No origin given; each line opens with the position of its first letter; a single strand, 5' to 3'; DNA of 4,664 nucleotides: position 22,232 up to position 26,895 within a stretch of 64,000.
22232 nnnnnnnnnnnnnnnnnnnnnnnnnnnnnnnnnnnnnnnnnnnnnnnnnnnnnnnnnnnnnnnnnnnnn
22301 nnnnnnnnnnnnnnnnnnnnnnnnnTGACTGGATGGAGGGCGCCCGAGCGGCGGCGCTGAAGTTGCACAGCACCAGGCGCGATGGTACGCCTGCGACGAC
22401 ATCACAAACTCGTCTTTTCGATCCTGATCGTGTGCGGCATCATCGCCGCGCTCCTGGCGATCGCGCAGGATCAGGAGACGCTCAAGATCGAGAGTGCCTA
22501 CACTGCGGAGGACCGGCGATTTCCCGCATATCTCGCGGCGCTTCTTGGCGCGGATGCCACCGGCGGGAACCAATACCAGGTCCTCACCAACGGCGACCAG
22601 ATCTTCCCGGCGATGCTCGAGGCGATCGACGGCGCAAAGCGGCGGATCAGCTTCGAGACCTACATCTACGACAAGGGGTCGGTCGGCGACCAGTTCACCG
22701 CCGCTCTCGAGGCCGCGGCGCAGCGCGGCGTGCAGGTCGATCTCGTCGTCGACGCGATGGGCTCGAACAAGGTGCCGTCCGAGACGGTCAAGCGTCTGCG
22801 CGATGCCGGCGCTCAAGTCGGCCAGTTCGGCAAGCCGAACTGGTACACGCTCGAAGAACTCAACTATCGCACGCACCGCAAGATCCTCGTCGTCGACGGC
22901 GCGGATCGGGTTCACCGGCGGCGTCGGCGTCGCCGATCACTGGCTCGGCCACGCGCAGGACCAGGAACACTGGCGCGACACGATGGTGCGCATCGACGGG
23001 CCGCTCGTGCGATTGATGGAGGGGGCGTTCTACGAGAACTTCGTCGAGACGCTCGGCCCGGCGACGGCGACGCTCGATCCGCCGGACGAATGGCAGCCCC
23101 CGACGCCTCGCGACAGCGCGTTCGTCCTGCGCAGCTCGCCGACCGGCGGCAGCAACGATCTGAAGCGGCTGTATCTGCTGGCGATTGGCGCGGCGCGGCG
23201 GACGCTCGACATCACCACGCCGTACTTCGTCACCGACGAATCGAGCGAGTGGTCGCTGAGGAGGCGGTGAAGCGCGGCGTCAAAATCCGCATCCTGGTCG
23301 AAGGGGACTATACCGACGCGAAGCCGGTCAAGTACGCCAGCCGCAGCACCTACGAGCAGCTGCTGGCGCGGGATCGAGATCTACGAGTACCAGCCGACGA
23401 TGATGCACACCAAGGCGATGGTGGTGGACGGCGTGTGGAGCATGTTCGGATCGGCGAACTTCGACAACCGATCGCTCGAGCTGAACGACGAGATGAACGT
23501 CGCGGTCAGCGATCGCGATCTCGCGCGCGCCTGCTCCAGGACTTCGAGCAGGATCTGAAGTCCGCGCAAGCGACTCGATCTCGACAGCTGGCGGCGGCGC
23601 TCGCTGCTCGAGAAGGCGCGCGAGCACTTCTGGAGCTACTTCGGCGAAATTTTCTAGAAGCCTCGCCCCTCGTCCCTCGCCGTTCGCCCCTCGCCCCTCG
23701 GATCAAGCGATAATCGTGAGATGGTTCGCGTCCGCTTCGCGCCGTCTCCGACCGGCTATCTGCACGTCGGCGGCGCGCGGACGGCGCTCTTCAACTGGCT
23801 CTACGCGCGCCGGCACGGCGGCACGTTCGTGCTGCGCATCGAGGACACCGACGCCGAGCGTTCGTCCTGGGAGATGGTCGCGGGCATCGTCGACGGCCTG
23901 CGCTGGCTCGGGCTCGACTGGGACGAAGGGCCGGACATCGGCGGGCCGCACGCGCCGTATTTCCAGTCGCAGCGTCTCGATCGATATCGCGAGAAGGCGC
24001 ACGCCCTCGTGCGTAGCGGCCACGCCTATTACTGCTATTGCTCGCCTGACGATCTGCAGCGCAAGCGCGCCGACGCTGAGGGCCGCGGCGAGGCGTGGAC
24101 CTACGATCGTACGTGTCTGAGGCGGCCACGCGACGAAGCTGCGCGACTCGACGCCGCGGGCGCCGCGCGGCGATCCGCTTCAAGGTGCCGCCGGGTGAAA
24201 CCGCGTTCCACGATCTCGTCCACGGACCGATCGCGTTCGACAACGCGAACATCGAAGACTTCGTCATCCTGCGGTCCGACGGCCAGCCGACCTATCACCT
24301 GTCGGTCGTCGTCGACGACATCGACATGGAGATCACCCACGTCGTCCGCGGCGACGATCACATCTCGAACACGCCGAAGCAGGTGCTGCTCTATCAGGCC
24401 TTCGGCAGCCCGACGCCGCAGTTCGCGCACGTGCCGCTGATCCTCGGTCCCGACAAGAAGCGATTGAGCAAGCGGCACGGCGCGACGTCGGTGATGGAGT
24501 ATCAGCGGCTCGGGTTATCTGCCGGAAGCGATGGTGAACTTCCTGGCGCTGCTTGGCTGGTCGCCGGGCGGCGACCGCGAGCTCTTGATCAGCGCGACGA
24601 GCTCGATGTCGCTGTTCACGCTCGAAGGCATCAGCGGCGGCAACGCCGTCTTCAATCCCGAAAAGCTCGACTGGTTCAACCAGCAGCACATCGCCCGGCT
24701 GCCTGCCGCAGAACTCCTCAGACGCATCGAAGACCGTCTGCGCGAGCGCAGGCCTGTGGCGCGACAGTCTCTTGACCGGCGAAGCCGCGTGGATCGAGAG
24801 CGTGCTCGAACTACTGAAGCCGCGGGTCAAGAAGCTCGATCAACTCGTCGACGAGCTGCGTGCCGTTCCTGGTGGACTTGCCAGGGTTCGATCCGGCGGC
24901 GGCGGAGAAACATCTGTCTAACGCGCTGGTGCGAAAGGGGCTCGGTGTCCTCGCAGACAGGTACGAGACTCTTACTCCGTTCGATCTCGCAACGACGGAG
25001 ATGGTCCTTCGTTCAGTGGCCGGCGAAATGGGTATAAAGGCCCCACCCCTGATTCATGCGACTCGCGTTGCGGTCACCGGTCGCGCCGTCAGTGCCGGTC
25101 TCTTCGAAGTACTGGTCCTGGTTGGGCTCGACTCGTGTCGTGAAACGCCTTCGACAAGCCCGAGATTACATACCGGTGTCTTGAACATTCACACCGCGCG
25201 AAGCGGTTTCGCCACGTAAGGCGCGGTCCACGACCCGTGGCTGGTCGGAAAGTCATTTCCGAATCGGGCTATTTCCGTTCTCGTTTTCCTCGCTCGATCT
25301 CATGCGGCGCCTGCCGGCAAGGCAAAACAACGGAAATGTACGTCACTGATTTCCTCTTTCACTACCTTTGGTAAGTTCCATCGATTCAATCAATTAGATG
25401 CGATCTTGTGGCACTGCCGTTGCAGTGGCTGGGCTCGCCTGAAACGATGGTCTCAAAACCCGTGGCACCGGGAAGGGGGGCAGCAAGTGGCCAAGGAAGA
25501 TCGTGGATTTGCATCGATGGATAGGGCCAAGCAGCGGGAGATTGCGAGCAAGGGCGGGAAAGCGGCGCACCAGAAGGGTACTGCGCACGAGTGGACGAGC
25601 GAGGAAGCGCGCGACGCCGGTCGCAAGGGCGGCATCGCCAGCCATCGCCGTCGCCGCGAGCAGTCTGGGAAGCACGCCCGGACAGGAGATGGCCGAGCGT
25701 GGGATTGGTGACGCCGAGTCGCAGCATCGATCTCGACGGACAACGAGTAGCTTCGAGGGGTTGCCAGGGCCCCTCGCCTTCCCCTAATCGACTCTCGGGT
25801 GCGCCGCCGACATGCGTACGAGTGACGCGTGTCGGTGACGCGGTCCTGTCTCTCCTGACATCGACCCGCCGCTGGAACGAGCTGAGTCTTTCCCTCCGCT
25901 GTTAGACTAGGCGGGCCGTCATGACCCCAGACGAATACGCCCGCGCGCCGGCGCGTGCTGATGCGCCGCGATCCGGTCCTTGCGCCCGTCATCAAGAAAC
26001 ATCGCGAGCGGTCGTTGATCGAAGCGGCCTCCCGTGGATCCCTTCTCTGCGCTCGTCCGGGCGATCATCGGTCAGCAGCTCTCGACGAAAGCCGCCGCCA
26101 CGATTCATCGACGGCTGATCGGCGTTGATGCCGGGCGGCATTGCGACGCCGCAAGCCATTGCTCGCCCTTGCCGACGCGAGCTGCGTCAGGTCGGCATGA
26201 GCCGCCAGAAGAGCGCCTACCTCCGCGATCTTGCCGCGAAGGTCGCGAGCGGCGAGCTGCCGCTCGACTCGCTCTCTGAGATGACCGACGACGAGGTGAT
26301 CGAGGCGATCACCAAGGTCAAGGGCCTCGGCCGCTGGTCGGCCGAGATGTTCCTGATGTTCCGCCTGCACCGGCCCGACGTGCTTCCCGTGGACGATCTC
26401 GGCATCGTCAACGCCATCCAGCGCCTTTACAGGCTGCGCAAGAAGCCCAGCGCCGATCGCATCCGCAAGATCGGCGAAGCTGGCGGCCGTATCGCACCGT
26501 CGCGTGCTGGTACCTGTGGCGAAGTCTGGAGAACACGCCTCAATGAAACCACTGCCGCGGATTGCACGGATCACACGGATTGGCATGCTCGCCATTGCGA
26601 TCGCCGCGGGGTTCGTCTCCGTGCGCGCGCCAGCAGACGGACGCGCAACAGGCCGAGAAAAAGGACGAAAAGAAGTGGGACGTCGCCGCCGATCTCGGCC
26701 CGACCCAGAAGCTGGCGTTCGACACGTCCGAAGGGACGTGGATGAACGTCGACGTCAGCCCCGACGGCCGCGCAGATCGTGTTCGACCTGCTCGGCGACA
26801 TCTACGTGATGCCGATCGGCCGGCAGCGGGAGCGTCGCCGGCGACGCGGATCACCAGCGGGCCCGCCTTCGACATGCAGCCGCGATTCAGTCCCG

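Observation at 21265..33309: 12-kb block in which every gene, including essential gltX, is broken by multiple indel-type frame breaks. The first 21 kb has none evident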

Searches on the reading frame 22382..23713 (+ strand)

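Call 8: search_protein_families(library=pfam, proteins=[window:22382-23713:+], max_evalue=0.01)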
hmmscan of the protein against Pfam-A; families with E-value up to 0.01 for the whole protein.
window:22382-23713:+ (443 aa): 1 family
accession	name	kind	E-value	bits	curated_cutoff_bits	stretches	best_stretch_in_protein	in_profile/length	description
PF13091.12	PLDc_2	-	8.7e-16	58.4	27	2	79-173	2-90/132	PLD-like domain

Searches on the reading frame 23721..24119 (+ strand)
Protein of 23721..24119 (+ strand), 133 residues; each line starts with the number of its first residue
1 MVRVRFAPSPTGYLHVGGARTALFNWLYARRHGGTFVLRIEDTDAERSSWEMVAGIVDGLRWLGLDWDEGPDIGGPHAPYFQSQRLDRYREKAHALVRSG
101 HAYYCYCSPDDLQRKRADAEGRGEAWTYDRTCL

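Call 10: find_related_loci(query=window:23721-24119:+, collection=genome_contigs, flank=10000)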
Query seq(133 aa) (133 aa) in genome_contigs; peptide patterns used: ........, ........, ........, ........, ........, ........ (x = any residue, [..] = any of these).
600 stretches matched a pattern (row limit reached: there are more); 593 encode a relative of the query (tblastn E <= 1e-3); the best 80 are kept; 80 distinct loci.
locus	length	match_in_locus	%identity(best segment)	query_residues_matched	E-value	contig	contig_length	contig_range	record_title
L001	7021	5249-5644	90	2-133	5e-81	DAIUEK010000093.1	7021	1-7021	MAG TPA_asm: Vicinamibacterales bacterium isolate CTOTU25343 NODE_5718_length_7021_cov_9.079386, whole genome shotgun se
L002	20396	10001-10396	83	1-132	4e-74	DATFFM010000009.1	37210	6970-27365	MAG TPA_asm: Vicinamibacterales bacterium isolate SMAG_U8636 k141_181942, whole genome shotgun sequence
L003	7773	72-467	80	1-132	2e-72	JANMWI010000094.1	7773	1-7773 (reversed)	MAG: Acidobacteriota bacterium isolate OTE_88_metabat_329 OTE_88_k141_577487, whole genome shotgun sequence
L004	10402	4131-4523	79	3-133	4e-68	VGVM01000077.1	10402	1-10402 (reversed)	MAG: Gemmatimonadetes bacterium isolate K_Offshore_120m_m2_038 K_Offshore_120m_m2_038_Ga0194131_10011706, whole genome s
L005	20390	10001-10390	75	3-132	1e-66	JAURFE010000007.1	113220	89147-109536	MAG: Vicinamibacterales bacterium isolate SFB_3D_100_78 NODE_7_length_113220_cov_12.684797, whole genome shotgun sequenc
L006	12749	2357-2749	72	3-133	5e-64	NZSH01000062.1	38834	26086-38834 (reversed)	MAG: Woeseiaceae bacterium isolate EAC2037 103882, whole genome shotgun sequence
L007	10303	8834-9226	79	3-133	2e-63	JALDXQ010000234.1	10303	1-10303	MAG: Acidobacteriota bacterium isolate MCT-CON-06 NODE_1022_length_10303_cov_8.989364, whole genome shotgun sequence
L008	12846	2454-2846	79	3-133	7e-63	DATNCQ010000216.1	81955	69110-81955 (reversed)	MAG TPA_asm: Vicinamibacterales bacterium isolate SMAG_U11218 k141_1022148, whole genome shotgun sequence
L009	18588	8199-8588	75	3-132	1e-62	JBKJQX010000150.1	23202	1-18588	MAG: Vicinamibacterales bacterium isolate ant_bin.512 k117_3271624, whole genome shotgun sequence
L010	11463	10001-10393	78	3-133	1e-62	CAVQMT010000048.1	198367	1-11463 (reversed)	MAG: uncultured Acidobacteriota bacterium isolate MFD00072.bin.2.96 genome assembly, contig: contig_665, whole genome sh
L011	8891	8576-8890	85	3-107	6e-59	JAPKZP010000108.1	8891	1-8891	MAG: Acidobacteria bacterium isolate LacPavin_0419_WC70S_MAG_67_7 LacPavin_0419_WC70S_scaffold_1119956, whole genome sho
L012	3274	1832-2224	66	2-132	4e-58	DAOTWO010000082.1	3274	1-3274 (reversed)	MAG TPA_asm: Thermomicrobium sp. isolate H14_148 k109_305100, whole genome shotgun sequence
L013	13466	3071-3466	63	2-133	6e-58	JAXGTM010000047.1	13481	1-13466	MAG: Atribacterota bacterium isolate AnMBR.bin397 bin397_47, whole genome shotgun sequence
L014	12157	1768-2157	68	3-132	9e-56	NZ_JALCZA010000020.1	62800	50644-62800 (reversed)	Anaeromyxobacter oryzisoli strain SG63 Scaffold20, whole genome shotgun sequence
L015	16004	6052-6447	67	2-132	3e-55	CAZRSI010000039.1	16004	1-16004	MAG TPA_asm: uncultured Anaerolineae bacterium isolate binchicken_co6_220 genome assembly, contig: NODE_3886_length_1600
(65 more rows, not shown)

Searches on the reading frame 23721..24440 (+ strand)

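Call 8: search_protein_families(library=pfam, proteins=[window:23721-24440:+], max_evalue=0.01)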
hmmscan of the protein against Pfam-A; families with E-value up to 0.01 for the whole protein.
window:23721-24440:+ (239 aa): 1 family
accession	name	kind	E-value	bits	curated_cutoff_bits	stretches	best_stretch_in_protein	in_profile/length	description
PF00749.27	tRNA-synt_1c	-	2.2e-47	162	23.4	1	1-146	1-140/314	tRNA synthetases class I (E and Q), catalytic domain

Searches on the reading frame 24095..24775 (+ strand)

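Call 8: search_protein_families(library=pfam, proteins=[window:24095-24775:+], max_evalue=0.01)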
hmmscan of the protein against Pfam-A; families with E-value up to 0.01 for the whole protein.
window:24095-24775:+ (226 aa): 1 family
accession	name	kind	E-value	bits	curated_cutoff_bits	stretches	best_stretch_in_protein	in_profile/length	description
PF00749.27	tRNA-synt_1c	-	3.9e-36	125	23.4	1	18-138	137-260/314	tRNA synthetases class I (E and Q), catalytic domain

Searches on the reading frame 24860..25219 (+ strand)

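Call 8: search_protein_families(library=pfam, proteins=[window:24860-25219:+], max_evalue=0.01)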
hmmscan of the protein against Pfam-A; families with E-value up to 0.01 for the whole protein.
window:24860-25219:+ (119 aa): 1 family
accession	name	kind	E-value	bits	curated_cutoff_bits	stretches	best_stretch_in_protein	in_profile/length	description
PF19269.4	Anticodon_2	-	1e-13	52.3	23.6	1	3-94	39-134/141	Anticodon binding domain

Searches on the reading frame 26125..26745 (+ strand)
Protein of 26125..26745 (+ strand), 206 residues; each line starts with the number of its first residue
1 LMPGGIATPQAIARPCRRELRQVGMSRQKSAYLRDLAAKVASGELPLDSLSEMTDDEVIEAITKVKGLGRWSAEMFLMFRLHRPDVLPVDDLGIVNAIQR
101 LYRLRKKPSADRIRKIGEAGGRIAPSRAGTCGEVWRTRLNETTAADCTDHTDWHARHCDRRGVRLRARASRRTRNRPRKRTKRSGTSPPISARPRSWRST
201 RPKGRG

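Call 8: search_protein_families(library=pfam, proteins=[window:26125-26745:+], max_evalue=0.01)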
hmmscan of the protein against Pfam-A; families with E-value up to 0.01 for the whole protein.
window:26125-26745:+ (206 aa): 1 family
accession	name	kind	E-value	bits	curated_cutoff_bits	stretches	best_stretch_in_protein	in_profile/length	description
PF00730.31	HhH-GPD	-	1.8e-11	44.8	26.2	1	7-116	28-101/108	HhH-GPD superfamily base excision DNA repair protein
